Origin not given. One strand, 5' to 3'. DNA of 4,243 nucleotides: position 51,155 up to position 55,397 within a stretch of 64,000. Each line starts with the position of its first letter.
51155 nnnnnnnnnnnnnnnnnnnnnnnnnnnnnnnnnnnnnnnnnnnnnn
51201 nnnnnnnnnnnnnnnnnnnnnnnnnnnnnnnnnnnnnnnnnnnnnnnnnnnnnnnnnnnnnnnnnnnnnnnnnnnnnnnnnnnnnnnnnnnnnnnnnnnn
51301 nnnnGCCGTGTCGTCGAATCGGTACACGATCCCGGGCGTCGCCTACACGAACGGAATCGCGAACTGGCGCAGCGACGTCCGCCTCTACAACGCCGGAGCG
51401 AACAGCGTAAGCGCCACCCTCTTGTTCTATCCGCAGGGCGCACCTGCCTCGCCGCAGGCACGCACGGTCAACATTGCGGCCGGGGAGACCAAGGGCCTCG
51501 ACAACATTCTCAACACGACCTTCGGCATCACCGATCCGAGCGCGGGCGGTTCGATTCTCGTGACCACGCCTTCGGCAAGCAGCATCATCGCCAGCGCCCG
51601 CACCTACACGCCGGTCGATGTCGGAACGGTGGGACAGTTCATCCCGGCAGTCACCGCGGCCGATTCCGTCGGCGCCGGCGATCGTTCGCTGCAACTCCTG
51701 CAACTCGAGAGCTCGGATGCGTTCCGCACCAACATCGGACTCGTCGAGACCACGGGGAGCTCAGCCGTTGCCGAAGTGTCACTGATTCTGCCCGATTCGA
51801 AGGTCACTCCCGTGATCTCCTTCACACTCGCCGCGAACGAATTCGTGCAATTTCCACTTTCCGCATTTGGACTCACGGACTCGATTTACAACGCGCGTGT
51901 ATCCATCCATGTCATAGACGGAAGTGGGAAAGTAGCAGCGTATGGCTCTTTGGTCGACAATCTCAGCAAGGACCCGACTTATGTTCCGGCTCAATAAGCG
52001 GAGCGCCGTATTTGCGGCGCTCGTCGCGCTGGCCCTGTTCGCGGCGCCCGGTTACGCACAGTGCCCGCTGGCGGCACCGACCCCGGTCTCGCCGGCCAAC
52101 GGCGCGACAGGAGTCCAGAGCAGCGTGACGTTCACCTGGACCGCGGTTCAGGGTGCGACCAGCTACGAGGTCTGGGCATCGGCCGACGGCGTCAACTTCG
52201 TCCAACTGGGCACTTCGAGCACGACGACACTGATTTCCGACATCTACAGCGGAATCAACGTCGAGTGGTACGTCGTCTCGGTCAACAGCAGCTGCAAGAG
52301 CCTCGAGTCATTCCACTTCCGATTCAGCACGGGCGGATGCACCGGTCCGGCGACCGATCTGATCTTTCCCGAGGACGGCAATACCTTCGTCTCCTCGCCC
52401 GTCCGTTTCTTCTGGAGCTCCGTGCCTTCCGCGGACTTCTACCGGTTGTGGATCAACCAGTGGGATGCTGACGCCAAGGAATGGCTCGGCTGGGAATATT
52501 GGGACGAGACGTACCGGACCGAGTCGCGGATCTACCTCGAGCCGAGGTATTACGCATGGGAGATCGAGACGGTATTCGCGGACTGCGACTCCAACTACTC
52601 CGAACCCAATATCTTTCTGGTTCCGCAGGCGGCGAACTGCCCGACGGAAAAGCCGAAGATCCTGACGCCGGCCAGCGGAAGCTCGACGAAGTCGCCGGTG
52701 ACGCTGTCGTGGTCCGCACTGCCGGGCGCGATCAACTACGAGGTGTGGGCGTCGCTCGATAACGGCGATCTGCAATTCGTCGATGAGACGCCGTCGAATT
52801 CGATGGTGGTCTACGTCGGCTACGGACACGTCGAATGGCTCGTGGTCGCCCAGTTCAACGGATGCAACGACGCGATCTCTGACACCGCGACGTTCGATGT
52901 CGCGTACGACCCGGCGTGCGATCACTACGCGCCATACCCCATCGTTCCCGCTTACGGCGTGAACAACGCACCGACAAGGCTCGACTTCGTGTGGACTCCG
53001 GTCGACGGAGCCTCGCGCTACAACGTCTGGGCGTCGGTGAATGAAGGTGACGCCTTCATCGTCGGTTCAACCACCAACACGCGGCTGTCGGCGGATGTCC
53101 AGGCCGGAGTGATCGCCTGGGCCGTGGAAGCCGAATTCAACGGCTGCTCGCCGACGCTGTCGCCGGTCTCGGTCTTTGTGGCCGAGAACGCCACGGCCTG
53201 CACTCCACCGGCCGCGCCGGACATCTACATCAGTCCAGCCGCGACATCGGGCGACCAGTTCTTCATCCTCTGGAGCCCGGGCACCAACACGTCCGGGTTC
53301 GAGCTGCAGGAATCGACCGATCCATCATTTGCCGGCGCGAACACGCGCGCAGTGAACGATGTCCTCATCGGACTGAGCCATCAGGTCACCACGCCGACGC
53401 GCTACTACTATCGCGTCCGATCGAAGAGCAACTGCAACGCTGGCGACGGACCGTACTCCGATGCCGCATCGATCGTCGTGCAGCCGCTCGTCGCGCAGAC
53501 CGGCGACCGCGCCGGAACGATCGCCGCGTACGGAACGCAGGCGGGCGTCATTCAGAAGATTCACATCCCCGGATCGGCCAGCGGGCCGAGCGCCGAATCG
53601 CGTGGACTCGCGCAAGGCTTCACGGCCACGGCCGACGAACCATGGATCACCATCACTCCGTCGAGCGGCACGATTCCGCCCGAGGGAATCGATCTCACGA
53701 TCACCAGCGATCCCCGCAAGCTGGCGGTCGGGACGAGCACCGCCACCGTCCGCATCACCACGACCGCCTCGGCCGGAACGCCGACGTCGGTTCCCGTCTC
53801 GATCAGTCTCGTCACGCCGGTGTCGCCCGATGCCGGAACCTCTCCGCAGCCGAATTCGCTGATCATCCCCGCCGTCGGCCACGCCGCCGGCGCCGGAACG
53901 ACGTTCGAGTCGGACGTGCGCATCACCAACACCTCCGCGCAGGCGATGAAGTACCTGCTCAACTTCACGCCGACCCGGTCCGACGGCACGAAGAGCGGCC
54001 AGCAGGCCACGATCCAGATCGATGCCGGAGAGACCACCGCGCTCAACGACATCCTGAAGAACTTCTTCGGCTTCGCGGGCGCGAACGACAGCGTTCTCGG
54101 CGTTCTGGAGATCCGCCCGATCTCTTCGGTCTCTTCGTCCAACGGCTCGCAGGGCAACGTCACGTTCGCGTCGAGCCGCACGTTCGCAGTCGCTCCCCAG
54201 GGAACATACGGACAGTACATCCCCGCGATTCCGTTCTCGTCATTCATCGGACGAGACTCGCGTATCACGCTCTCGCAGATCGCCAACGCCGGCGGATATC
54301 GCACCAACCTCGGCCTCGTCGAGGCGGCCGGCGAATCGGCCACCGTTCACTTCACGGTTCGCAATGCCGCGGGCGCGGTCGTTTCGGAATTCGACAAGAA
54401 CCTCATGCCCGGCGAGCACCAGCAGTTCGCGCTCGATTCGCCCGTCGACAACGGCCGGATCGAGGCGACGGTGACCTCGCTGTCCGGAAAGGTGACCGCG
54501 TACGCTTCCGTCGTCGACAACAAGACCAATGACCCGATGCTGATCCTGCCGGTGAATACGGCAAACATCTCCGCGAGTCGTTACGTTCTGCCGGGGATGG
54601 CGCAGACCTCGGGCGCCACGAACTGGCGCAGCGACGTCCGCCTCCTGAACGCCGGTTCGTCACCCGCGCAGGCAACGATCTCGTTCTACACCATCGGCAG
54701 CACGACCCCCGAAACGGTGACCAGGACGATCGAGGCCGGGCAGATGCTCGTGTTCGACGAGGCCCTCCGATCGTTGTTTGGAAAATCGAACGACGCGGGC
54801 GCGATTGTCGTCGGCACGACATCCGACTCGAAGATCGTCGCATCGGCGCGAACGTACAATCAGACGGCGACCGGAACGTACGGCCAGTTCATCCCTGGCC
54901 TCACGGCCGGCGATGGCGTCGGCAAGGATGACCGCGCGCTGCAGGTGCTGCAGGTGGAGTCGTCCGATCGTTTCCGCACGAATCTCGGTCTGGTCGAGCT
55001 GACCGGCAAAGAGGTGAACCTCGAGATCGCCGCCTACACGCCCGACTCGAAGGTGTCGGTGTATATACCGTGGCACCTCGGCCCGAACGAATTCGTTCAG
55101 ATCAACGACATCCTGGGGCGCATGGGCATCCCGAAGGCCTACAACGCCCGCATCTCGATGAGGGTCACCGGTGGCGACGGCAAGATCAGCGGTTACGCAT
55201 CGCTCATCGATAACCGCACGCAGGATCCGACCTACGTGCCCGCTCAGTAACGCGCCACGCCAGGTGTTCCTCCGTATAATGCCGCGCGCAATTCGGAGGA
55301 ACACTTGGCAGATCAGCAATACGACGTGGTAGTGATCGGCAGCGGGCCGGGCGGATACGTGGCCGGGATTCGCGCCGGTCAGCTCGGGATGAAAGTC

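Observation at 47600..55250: Tandem giant secreted paralogs carrying a duplicated, unassigned ~220-aa C-terminal module and an identical C-terminal octapeptide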

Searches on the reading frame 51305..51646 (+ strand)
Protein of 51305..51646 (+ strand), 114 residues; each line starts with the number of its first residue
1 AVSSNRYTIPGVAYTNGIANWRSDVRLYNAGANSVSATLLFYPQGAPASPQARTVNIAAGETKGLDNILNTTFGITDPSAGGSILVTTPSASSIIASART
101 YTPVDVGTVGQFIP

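Call 53: search_solved_structures(query=A3, max_evalue=10, show_alignments=3)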
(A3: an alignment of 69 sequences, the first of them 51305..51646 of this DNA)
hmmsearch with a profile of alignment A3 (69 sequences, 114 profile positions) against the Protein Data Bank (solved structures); distinct sequences matched with E-value up to 10: 6.
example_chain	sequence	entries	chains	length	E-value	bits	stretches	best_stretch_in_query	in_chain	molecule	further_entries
4m3c_B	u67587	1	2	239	0.3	14.8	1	25-103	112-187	Lectin Beta Chain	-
3usu_B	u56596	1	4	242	0.3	14.8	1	25-103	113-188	Lectin Beta Chain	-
4m3c_A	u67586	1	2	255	0.35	14.6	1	25-103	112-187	Lectin Alpha chain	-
3usu_A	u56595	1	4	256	0.35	14.6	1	25-103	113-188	Lectin Alpha chain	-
9v1i_lF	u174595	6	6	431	0.38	14.4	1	5-100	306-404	60S ribosomal protein L4, putative | Large ribosomal subunit protein uL4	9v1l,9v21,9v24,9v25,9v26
2qv8_A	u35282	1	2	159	2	12.2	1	15-66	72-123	General secretion pathway protein H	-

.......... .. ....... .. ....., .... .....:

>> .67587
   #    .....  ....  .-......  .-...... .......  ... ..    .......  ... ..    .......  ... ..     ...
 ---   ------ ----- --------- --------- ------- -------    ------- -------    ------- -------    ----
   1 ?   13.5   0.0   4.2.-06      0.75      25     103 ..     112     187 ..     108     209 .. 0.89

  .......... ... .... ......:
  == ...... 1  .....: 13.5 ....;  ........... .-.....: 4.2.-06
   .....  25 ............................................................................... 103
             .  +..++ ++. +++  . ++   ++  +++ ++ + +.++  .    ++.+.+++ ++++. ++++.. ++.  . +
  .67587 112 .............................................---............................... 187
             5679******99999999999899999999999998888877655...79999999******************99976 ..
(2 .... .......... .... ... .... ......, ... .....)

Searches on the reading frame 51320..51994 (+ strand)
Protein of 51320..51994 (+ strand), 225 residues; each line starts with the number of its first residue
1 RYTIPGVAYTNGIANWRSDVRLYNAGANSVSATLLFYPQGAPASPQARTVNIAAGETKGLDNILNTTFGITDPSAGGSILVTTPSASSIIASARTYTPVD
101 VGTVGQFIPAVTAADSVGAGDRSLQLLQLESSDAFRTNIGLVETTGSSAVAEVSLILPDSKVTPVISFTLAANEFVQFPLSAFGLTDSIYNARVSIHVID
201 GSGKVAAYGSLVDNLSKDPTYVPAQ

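Call 10: search_protein_families(library=pfam, proteins=[window:51320-51994:+], max_evalue=10)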
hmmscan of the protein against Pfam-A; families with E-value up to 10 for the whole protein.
seq(225 aa): 1 family
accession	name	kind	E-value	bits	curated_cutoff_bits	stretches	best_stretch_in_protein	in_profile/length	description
PF06943.17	zf-LSD1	-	0.3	11.5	20.2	1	33-42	6-15/25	LSD1 zinc finger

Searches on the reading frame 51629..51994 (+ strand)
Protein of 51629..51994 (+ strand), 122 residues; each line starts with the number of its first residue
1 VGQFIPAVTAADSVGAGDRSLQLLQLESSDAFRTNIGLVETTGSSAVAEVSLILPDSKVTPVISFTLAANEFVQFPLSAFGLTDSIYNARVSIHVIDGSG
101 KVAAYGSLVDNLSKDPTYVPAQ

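Call 54: search_solved_structures(query=A4, max_evalue=10, show_alignments=3)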
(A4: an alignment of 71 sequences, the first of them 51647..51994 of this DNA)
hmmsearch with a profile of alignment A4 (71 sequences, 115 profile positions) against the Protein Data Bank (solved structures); distinct sequences matched with E-value up to 10: 0.

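Call 74: predict_structure(alignment_id=A6)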
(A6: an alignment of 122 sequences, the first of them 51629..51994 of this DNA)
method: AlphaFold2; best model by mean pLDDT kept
length: 122 residues; sequences in the alignment: 122
mean_pLDDT: 95.7   pTM: 0.87
mean pLDDT of the five models: 95.7, 94.9, 94.3, 93.0, 93.0
residues with pLDDT >= 90: 115; 70-90: 5; 50-70: 1; < 50: 1
segments of 3 or more residues with pLDDT < 50: none
pLDDT, mean of each block of 10 residues (from residue 1): 80 97 97 98 98 96 98 97 95 98 98 96 95
secondary structure, 60 per line:
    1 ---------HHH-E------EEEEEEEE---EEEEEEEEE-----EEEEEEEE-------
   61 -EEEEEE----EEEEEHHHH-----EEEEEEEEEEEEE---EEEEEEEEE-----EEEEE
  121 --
elements in order: E21-28 E32-40 E46-53 E62-67 E72-76 H77-80 E86-98 E102-110 E116-120
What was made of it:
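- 51647..51994 (+): A module 2, unit b (aa 1350-1465): the fourth sandwich. Modelled alone (aa 1344-1465): pLDDT 95.7, pTM 0.87 (call 74).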

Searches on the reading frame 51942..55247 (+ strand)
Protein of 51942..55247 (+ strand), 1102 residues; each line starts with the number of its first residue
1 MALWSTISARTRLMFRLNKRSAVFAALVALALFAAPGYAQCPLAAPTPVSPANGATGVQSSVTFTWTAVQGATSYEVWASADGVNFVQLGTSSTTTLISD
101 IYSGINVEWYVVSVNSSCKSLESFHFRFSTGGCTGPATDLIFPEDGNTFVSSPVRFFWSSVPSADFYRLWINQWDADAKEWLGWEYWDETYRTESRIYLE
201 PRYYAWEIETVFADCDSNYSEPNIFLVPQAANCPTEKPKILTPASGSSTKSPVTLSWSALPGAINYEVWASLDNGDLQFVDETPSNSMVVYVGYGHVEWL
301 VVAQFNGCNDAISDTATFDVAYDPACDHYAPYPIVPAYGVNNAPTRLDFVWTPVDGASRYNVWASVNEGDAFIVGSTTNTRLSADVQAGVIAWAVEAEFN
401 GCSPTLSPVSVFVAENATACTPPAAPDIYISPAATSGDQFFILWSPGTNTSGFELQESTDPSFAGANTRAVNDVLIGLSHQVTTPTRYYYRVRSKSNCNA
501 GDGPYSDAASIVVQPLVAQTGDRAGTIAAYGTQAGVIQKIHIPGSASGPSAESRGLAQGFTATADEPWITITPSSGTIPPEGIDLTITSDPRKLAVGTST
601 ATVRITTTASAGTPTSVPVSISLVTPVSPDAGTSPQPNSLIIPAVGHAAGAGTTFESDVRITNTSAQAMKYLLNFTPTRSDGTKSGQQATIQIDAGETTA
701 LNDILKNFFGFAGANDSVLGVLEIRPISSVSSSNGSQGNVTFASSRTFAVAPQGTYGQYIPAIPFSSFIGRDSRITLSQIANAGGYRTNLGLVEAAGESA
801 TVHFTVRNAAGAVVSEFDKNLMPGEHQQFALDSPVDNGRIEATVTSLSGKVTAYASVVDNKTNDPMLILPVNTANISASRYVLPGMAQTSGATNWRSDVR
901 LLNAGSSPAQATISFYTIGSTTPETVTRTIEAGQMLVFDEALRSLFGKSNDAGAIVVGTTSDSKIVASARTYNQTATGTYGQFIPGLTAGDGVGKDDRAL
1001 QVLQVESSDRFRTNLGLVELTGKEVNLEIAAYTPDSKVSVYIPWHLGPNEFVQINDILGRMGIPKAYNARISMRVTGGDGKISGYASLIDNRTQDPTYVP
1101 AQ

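Call 3: search_protein_families(library=pfam, proteins=[window:51942-55247:+], max_evalue=1)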
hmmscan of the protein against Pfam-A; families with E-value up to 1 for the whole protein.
window:51942-55247:+ (1102 aa): 5 families
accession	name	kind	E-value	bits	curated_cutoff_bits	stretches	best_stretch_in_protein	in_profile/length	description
PF21910.2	GH85_C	-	1.3e-10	42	27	3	247-288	13-54/95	GH85 endohexosaminidases, C-terminal domain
PF19190.6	BACON_2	-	0.00047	20.5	25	1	560-608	35-84/94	Viral BACON domain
PF13004.13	BACON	-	0.01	16.2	25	1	562-619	5-58/61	Putative binding domain, N-terminal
PF19081.6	Ig_7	-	0.012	16.3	27.3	1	48-120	4-72/84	Ig-like domain CHU_C associated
PF22076.2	Cep192_D6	-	0.088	13.5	35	1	558-592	36-69/101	Cep192 domain 6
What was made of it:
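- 52062..53435 (+): Five Cys-bracketed FN3-like repeats of B. GH85_C E=1.3e-10, 42 bits, 3 stretches (call 3).
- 53613..53798 (+): BACON-like domain of B. BACON_2 E=4.7e-4 and BACON E=0.01, both below their cut-offs (call 3).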

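Call 4: search_protein_families(library=ncbifam, proteins=[window:51942-55247:+], max_evalue=1)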
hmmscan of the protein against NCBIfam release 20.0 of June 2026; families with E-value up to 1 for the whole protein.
window:51942-55247:+ (1102 aa): 0 families
